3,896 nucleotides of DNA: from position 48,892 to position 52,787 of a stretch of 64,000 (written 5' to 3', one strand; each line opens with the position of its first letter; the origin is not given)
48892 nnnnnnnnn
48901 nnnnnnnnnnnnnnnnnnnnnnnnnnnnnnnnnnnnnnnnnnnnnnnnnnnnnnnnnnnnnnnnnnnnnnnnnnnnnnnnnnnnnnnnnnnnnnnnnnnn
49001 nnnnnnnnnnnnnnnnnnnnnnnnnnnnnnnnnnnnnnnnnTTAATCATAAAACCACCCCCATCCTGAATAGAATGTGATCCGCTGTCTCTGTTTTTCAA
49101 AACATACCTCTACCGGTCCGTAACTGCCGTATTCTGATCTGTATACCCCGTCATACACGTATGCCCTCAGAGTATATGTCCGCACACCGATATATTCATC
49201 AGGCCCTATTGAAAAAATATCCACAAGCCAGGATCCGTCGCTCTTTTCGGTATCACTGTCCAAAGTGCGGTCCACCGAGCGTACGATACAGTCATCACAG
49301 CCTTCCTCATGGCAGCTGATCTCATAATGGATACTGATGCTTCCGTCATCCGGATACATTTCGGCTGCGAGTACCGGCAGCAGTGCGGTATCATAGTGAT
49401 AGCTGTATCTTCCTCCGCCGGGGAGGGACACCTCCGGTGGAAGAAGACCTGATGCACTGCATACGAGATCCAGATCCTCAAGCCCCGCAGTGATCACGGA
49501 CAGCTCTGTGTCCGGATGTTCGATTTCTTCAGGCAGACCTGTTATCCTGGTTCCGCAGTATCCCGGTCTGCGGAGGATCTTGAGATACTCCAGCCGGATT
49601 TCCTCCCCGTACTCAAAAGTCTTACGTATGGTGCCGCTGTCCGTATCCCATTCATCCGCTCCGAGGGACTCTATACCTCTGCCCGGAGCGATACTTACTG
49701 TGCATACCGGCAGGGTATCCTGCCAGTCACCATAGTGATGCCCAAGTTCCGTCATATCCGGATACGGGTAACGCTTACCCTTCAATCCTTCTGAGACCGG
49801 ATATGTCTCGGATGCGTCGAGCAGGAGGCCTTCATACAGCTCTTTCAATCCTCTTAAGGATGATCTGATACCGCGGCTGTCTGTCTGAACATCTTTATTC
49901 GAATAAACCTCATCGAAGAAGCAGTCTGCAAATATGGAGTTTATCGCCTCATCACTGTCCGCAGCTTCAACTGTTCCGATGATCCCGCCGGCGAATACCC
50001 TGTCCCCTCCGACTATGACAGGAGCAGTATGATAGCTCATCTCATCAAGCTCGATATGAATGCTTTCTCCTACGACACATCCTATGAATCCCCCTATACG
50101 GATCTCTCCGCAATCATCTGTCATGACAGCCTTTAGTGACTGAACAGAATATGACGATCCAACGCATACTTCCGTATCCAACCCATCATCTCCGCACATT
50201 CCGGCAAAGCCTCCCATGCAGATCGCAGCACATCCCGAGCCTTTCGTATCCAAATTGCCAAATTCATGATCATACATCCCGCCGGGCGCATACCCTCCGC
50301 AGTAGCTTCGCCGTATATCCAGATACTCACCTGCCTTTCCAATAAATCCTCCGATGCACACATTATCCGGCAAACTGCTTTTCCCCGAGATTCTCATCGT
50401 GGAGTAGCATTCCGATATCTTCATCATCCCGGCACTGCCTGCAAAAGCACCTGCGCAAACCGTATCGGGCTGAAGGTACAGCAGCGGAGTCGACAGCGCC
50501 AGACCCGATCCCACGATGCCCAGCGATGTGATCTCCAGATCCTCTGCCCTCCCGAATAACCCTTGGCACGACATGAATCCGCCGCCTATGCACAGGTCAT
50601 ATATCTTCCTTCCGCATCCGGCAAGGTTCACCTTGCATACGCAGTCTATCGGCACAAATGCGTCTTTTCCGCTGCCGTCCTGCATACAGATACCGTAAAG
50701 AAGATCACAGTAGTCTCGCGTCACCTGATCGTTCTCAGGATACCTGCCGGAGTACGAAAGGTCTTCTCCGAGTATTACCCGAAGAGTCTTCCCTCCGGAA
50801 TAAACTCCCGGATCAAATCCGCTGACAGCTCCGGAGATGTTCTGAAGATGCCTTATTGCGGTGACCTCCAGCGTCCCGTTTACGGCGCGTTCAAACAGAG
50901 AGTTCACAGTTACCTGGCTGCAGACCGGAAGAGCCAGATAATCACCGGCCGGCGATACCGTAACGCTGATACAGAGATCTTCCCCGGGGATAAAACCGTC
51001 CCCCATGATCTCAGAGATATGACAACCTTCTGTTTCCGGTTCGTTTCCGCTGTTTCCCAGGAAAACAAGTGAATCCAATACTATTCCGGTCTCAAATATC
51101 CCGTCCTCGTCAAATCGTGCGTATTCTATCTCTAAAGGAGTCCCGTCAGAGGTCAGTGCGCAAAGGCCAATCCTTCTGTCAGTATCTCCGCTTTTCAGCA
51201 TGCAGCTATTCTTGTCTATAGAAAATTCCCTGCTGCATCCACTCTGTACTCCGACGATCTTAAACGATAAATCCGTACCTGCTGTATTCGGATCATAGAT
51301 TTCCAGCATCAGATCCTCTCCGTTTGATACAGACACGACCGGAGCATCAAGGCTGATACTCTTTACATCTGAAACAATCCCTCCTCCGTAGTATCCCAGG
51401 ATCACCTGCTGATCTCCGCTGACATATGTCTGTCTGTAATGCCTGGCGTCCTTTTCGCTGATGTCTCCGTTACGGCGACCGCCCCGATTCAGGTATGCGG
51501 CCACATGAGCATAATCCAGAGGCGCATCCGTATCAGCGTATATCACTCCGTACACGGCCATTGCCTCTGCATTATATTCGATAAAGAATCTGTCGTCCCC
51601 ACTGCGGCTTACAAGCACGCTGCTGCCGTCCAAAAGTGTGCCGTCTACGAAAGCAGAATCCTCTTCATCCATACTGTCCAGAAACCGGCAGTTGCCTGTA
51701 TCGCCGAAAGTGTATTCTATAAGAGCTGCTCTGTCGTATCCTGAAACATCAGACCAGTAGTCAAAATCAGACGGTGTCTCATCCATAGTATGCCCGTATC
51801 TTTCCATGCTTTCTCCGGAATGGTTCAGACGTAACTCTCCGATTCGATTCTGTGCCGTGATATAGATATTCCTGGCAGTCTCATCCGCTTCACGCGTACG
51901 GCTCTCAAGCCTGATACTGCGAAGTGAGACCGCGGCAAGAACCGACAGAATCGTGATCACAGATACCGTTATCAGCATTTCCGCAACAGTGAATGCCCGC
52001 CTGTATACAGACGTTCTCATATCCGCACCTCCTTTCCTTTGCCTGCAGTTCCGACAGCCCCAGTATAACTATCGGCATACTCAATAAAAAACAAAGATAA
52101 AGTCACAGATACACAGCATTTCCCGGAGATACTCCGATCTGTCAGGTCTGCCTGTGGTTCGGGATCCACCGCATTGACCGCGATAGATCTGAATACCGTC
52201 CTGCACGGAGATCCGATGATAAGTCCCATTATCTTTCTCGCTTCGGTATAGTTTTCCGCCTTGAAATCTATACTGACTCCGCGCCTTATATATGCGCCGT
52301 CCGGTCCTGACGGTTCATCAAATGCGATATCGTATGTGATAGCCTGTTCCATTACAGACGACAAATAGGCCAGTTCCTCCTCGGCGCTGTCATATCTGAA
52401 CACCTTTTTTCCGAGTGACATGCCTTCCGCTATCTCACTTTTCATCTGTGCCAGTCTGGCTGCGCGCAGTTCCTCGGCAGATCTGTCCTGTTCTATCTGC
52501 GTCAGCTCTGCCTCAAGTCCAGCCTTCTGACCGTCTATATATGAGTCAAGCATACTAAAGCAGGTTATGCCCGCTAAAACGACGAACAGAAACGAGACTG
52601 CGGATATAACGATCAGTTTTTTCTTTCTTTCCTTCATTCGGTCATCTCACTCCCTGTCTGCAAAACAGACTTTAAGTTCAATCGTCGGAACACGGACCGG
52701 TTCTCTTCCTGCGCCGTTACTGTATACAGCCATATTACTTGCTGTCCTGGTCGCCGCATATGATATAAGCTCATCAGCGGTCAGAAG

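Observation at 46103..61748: Accessory-looking Gram-positive type IV pilus locus built around three adhesin-sized cargo proteins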

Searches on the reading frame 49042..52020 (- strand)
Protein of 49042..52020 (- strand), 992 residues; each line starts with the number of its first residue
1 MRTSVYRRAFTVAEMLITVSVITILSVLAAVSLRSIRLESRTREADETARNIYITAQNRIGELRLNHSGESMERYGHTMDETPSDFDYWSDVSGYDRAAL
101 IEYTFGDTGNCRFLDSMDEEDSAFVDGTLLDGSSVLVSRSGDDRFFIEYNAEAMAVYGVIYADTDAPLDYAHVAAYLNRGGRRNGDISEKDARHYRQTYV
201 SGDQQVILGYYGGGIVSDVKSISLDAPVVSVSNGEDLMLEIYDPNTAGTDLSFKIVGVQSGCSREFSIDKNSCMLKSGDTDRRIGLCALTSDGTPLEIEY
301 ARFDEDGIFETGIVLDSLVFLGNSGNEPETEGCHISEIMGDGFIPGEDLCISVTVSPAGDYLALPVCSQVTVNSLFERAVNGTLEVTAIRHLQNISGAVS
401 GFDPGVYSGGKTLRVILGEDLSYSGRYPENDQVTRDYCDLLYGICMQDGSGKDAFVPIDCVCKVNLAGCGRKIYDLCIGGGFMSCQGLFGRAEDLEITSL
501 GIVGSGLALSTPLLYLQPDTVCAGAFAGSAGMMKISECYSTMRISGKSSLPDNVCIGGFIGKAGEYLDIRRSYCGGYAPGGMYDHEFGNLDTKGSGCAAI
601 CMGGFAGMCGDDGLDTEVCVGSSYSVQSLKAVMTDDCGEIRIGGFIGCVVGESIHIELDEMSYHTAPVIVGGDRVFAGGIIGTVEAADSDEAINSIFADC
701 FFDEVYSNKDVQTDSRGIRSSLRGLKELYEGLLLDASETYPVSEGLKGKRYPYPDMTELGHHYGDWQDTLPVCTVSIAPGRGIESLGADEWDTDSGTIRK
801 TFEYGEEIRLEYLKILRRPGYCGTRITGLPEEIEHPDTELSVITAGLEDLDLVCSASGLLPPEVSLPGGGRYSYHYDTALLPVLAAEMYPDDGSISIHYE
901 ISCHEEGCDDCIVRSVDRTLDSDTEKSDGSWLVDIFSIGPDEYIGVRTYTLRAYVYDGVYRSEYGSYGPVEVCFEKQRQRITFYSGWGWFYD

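Call 5: search_protein_families(library=pfam, proteins=[window:49042-52020:-], max_evalue=0.1)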
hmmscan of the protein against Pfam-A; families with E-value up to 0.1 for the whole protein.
window:49042-52020:- (992 aa): 0 families

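Call 12: find_homologous_proteins(query=window:49042-52020:-, max_evalue=0.001)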
Query window:49042-52020:- (992 aa): 3 proteins with E <= 0.001 among 8000 candidates.
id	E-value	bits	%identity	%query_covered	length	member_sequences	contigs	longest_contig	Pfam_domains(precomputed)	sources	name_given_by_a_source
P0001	0.0e+0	2281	100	100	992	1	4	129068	-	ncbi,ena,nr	ncbi:MAG: hypothetical protein IJS22_07785 [Lachnospiraceae bacterium]|nr:hypothetical protein [Lach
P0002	1.4e-187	644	39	99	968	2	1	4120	-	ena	-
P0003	1.2e-103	366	32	98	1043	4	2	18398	-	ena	-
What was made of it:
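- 49042..52020 (-): Giant pilin-type protein of 992 aa. It has a class III N-terminus (leader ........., then FTVAE) and alpha-1 helix, about 400 residues of unknown fold, a GLUG-repeat beta-helix (about 470-700), a YPYP...HHYGDWQ motif, and a beta-rich C-terminal part ending in the invariant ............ Apart from itself it has only two relatives among 5.8 billion clusters (call 12).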

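Call 13: find_encoding_contigs(protein=P0003, flank=10000, max_places=4)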
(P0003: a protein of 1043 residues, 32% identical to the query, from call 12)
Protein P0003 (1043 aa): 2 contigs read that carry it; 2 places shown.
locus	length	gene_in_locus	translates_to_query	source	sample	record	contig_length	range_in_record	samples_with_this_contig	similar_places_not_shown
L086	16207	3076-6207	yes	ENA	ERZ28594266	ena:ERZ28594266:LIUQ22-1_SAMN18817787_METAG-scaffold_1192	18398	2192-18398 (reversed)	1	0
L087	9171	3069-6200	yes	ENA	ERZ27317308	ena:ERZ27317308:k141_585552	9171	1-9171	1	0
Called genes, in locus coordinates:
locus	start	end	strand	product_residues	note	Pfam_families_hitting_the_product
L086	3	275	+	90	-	?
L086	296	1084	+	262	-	PF06750:A24_N_bact, PF01478:Peptidase_A24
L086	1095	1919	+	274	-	-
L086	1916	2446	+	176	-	-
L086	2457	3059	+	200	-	-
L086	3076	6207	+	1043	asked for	-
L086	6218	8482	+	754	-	PF09479:Flg_new (weak)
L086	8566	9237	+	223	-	PF00072:Response_reg, PF00486:Trans_reg_C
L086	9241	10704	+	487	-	PF00672:HAMP, PF00512:HisKA, PF02518:HATPase_c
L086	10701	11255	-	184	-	PF02677:QueH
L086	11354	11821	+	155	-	PF18988:DUF5721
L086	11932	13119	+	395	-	PF00871:Acetate_kinase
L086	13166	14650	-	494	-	PF02503:PP_kinase, PF13091:PLDc_2 (faint), PF17941:PP_kinase_C_1, PF13090:PP_kinase_C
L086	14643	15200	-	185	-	-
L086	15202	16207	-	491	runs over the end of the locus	PF03976:PPK2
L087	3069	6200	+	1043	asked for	-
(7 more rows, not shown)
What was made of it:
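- Conserved gene order: pilD, pilM, pilN, pilO, giant pilin, Flg_new protein recurs in lineage C (call 13). Lineage C has the distal half of the locus next to different genes (call 13).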

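Call 14: find_encoding_contigs(protein=P0002, flank=10000, max_places=4)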
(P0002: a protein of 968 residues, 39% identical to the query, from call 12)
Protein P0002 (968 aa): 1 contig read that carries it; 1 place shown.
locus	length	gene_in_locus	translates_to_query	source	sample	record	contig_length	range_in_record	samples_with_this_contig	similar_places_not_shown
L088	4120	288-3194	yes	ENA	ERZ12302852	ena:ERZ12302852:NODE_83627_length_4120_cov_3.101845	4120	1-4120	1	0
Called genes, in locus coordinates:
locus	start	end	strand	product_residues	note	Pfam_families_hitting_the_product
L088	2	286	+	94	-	?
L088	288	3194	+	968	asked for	-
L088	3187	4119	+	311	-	?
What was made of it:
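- Closest known: Modular type IV pilins. Different: The giant pilin always comes with a coupled secreted Flg_new protein (calls 13, 14).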

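Call 18: find_related_loci(query=A1, collection=metagenome_contigs, flank=10000)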
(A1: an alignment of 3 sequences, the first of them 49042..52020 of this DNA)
Query A1 (992 aa) in metagenome_contigs; peptide patterns used: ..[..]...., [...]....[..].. (x = any residue, [..] = any of these).
185 stretches matched a pattern; 1 encode a relative of the query (tblastn E <= 1e-3); 1 distinct loci.
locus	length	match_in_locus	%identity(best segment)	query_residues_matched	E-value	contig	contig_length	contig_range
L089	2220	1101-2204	42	9-406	3e-92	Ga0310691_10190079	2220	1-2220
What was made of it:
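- Tried and rejected: Metagenome scan with the giant-pilin profile returned a single 2.2-kb contig (call 18).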

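Call 43: search_protein_families(library=ncbifam, proteins=[window:49042-52020:-], max_evalue=0.1)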
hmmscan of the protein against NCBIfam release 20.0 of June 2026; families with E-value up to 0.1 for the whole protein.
window:49042-52020:- (992 aa): 3 families
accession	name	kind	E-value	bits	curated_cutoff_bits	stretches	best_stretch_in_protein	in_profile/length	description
TIGR02532.1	IV_pilin_GFxxxE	domain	0.023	14.6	16.3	1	7-30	1-24/24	prepilin-type N-terminal cleavage/methylation domain-containing protein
NF041775.1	typeIV_PilA_Myxo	equivalog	0.075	13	400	0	7-58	10-60/214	type IV pilin protein PilA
NF040982.1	ComGD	equivalog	0.077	13.4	70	0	8-34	2-28/139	competence type IV pilus minor pilin ComGD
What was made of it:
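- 49042..52020 (-): TIGR02532 scores 14.6 bits against a cut-off of 16.3 (call 43).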

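Call 44: search_protein_families(library=phrogs, proteins=[window:49042-52020:-], max_evalue=0.01)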
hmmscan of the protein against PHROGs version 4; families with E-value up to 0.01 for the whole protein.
window:49042-52020:- (992 aa): 0 families

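Call 45: predict_structure(alignment_id=A1)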
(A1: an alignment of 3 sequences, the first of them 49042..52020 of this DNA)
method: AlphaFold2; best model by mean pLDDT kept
length: 992 residues; sequences in the alignment: 3
mean_pLDDT: 47.2   pTM: 0.44
mean pLDDT of the five models: 47.2, 41.7, 40.3, 38.8, 38.2
residues with pLDDT >= 90: 22; 70-90: 137; 50-70: 216; < 50: 617
segments of 3 or more residues with pLDDT < 50: 1-17, 19-21, 23-37, 54-170, 183-187, 211-227, 231-238, 244-248, 270-274, 278-334, 357-365, 397-410, 424-453, 506-509, 577-586, 678-683, 686-776, 778-783, 802-813, 815-935, 937-992
pLDDT, mean of each block of 10 residues (from residue 1): 29 44 45 47 52 43 31 27 37 37 33 30 26 26 41 43 45 56 50 60 53 34 43 45 50 65 62 48 33 27 31 39 30 48 58 54 47 58 66 52 40 74 43 23 24 61 80 73 79 88 59 79 90 88 77 85 88 57 47 76 82 78 68 68 65 66 53 54 46 32 26 21 29 26 24 26 30 46 51 52 44 43 25 26 34 35 32 28 25 38 34 43 41 45 37 38 34 31 25 20
secondary structure, 60 per line:
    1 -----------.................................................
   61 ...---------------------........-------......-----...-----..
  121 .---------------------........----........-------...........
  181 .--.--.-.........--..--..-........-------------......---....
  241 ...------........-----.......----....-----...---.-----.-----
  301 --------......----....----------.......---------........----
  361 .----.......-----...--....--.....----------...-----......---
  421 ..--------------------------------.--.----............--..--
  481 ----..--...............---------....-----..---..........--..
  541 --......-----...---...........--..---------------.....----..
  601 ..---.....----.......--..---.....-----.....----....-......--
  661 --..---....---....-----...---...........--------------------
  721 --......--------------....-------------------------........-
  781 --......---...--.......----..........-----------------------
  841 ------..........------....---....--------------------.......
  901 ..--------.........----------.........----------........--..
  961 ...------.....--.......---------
elements in order (helices of 4 or more, strands of 3 or more residues): H12-63 H85-92 E100-105 E111-113 E143-150 E155-162 H170-181 H189-197 E207-214 E228-233 E237-243 E250-257 E263-269 E274-277 E283-285 E309-314 E319-322 H335-339 E349-356 E366-372 E378-380 E383-386 H389-393 E412-417 E463-474 E489-503 E513-516 E527-536 E543-548 E554-556 E560-570 E590-594 E599-602 E606-610 E615-621 E629-633 E639-643 E648-651 E653-658 E668-671 E675-678 E684-686 H690-700 H723-728 H743-746 E772-779 E783-788 E792-794 E797-803 E813-817 E850-856 E863-866 E870-873 E894-902 E911-919 E930-938 E949-956 E959-963 E970-974 E977-983
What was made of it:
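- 49042..52020 (-): AF2 mean pLDDT is 47, with residues 450-680 mostly at 57-90 (call 45).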

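Call 50: fold_search(model_id=the predicted structure, library=pdb)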
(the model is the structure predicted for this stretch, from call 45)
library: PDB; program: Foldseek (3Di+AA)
matches with E <= 10: 288; with E <= 0.001: 0
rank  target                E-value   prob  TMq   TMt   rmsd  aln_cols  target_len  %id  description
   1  7uvl_P                5.7e-03  0.97  0.15  0.12  14.9       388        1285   14  IgA1 Protease with IgA1 substrate (released 2022-11-23)
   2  5nxk_B                8.4e-02  0.15  0.10  0.22  14.5       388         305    8  L. reuteri 53608 SRRP (released 2018-03-21)
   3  5awf_B                1.4e-01  0.08  0.07  0.12  18.4       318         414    8  Crystal structure of SufB-SufC-SufD complex from Escherichia coli (released 2015-11-11)
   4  9e78_1I               1.5e-01  0.04  0.05  0.06  47.6       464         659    9  48-nm repeat of the Leishmania tarentolae doublet microtubule (released 2025-03-12)
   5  4u4b                  1.8e-01  0.06  0.07  0.15  21.4       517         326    9  Crystal Structure of Pectate Lyase Pel3 from Pectobacterium carotovorum with one monomer in the A.U. (released 2015-08-05)
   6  4hsa_F                2.1e-01  0.14  0.07  0.19  15.1       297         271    9  Structure of interleukin 17a in complex with il17ra receptor (released 2013-05-22)
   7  5ucg_A                2.6e-01  0.18  0.07  0.16  21.6       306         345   11  Structure of the PP2C Phosphatase Domain and a Fragment of the Regulatory Domain of the Cell Fate Determinant SpoIIE f (released 2017-05-31)
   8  9a7k_A                3.1e-01  0.04  0.08  0.12  15.7       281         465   10  Integrative model of SUFB-SUFD by crosslinking MS and deep learning (released 2024-09-18)
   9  6msv_H                3.3e-01  0.77  0.07  0.54   5.5       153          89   10  Structure of the 6th type III domain from human fibronectin (released 2019-10-23)
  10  9eza_D                4.0e-01  0.18  0.08  0.27  13.6       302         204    7  Interleukin-31 Receptor D1D2 in complex with Nemolizumab derived scFv (released 2025-07-16)
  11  4hsa_C                4.2e-01  0.11  0.07  0.19  14.9       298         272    9  Structure of interleukin 17a in complex with il17ra receptor (released 2013-05-22)
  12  4z06_B                4.5e-01  0.06  0.07  0.20  14.5       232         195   10  C. bescii Family 3 pectate lyase double mutant K108A/R133A in complex with ALPHA-D-GALACTOPYRANURONIC ACID (released 2015-12-23)
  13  4yz0_B                4.5e-01  0.04  0.07  0.19  14.6       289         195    9  C. bescii Family 3 pectate lyase double mutant K108A/E39Q in complex with trigalacturonic acid (released 2015-12-23)
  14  8i7o_G1               4.5e-01  0.03  0.04  0.07  32.4       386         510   10  In situ structure of axonemal doublet microtubules in mouse sperm with 16-nm repeat (released 2023-10-11)
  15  8ent_C                4.9e-01  0.20  0.09  0.30  11.1       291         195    5  Interleukin-21 signaling complex with IL-21R and IL-2Rg (released 2023-06-28)
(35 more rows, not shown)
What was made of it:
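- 49042..52020 (-): The best fold match is pneumococcal IgA1 protease, probability 0.97, E 5.7e-3 (call 50).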

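Call 81: search_protein_families(library=pfam, proteins=[L086:3076-6207:+, P0002, L086:6218-8482:+], max_evalue=10)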
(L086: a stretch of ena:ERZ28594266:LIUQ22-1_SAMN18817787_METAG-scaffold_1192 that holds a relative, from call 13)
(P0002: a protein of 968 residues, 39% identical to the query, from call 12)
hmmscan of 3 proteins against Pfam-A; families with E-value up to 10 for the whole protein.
L086:3076-6207:+ (1043 aa): 3 families
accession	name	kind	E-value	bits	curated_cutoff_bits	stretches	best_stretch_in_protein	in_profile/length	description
PF07963.17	N_methyl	-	0.17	12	21.2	1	6-27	5-26/27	Prokaryotic N-terminal methylation motif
PF23942.1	DUF7277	-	0.19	12.9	27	1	74-124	17-73/87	Domain of unknown function (DUF7277)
PF17780.6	OCRE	-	0.19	12.2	24.7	1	94-119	3-26/52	OCRE domain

P0002 (968 aa): 1 family
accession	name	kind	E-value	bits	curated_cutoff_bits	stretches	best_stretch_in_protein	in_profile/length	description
PF07581.17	Glug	-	0.09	13.7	20.5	2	521-538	5-22/28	The GLUG motif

L086:6218-8482:+ (754 aa): 4 families
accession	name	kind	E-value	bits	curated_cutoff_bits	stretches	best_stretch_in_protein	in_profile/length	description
PF09479.16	Flg_new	-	1.7e-10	41.3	27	2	584-662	2-65/65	Listeria-Bacteroides repeat domain (List_Bact_rpt)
PF04617.19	Hox9_act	-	0.074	13.9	27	1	373-419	71-113/184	Hox9 activation region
PF14869.12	DUF4488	-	0.14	12.5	27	1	154-199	48-93/123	Domain of unknown function (DUF4488)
PF13909.12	zf-H2C2_5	-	9.3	6.4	27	1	308-318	5-15/26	C2H2-type zinc-finger domain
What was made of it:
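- On Modular type IV pilins: The 992-aa protein matches GLUG above Pfam's cut-off on a fragment (call 81).
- Closest known: PilY1/PilC tip adhesins of Gram-negative type IV pili. Different: There is no sequence or domain relationship; no PilY1-type domain was reported for any protein (calls 5, 81).
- Closest known: GLUG and Flg_new giant surface proteins of Firmicutes. Same: The best fold match is 7uvl (calls 50, 81).
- Closest known: GLUG and Flg_new giant surface proteins of Firmicutes. Different: No protease domain was detected (calls 5, 81).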

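Call 86: search_solved_structures(query=A1, max_evalue=1)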
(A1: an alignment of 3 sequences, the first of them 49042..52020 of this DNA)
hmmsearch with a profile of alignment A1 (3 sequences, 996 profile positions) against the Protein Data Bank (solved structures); distinct sequences matched with E-value up to 1: 5.
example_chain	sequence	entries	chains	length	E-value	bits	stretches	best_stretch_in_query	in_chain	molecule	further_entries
7tgg_A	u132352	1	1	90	0.0062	17.6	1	5-50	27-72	Geopilin domain 1 protein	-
9egp_A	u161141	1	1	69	0.0068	17.5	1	5-45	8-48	Geopilin domain 1 protein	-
8tj2_C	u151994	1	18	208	0.018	16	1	8-58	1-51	Type IV major pilin protein PilA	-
2m7g_A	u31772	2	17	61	0.07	14.1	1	8-50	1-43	Geopilin domain 1 protein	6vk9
8pfb_G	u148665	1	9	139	0.14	13.1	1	8-59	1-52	Type IV pilin PilE1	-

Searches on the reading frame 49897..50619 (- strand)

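Call 81: search_protein_families(library=pfam, proteins=[window:49897-50619:-], max_evalue=10)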
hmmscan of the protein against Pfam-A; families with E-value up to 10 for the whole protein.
seq(241 aa): 1 family
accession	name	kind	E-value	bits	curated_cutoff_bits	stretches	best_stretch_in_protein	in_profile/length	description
PF07581.17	Glug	-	4e-06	27.3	20.5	2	54-78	3-28/28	The GLUG motif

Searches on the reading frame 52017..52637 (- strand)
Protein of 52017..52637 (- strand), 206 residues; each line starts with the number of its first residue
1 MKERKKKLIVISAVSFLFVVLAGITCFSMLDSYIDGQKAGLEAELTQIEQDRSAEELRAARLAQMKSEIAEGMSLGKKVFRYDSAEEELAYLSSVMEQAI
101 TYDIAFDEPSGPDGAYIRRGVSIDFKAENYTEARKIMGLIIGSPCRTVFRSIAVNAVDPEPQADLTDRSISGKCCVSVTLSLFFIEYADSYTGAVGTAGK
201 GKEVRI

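Call 5: search_protein_families(library=pfam, proteins=[window:52017-52637:-], max_evalue=0.1)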
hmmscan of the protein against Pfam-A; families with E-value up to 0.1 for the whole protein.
window:52017-52637:- (206 aa): 1 family
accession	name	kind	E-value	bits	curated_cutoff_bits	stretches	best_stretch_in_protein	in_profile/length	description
PF23815.1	DUF7186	-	0.055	13.8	27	1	1-30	1-30/39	Family of unknown function (DUF7186)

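Call 30: search_solved_structures(query=A4, max_evalue=10)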
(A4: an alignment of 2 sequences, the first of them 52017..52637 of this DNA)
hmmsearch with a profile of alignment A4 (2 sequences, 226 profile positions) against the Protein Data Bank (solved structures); distinct sequences matched with E-value up to 10: 1.
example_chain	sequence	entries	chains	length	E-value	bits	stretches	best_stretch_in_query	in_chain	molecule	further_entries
1gy7_A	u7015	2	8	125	1.5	11.4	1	107-169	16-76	NUCLEAR TRANSPORT FACTOR 2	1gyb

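Call 43: search_protein_families(library=ncbifam, proteins=[window:52017-52637:-], max_evalue=0.1)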
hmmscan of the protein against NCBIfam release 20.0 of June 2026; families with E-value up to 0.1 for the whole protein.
window:52017-52637:- (206 aa): 0 families
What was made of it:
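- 52017..52637 (-): PilO/GspM-like protein with one transmembrane segment (5-34). There is no direct HMM hit (calls 5, 30, 43).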
